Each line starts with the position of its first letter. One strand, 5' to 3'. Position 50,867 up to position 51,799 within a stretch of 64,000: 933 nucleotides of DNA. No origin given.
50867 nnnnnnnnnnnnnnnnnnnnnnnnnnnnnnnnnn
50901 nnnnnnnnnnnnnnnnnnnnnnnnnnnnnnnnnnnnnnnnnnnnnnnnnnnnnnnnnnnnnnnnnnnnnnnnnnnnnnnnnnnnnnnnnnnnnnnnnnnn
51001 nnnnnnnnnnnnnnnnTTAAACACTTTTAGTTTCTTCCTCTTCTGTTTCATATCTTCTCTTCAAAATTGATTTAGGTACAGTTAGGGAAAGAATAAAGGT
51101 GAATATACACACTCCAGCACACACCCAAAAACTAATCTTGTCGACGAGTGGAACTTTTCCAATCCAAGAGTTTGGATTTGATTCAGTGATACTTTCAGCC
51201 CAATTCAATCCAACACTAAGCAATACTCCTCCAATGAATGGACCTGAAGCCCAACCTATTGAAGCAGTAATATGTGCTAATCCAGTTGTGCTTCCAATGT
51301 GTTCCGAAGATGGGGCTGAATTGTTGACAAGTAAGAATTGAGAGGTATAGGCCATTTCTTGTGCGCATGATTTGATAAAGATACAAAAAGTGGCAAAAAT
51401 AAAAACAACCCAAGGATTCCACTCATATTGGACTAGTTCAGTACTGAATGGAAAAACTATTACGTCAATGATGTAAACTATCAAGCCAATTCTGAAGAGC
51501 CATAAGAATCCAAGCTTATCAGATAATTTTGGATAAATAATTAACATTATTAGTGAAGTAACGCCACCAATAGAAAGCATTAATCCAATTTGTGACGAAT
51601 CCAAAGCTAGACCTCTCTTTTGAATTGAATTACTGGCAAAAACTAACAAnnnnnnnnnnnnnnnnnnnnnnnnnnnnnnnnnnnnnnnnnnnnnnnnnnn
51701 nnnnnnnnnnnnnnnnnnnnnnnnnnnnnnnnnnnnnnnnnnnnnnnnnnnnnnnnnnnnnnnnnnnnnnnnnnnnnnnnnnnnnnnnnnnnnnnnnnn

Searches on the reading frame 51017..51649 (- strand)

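Call 59: search_protein_families(library=pfam, proteins=[window:51017-51649:-], max_evalue=0.001)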
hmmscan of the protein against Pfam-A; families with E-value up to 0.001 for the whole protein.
window:51017-51649:- (210 aa): 2 families
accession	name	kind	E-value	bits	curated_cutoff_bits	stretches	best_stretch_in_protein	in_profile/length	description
PF07690.21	MFS_1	-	1.8e-11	44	33.4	1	11-200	24-183/347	Major Facilitator Superfamily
PF12832.13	MFS_1_like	-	1.5e-05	24.7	25.2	1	17-144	245-362/373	MFS_1 like family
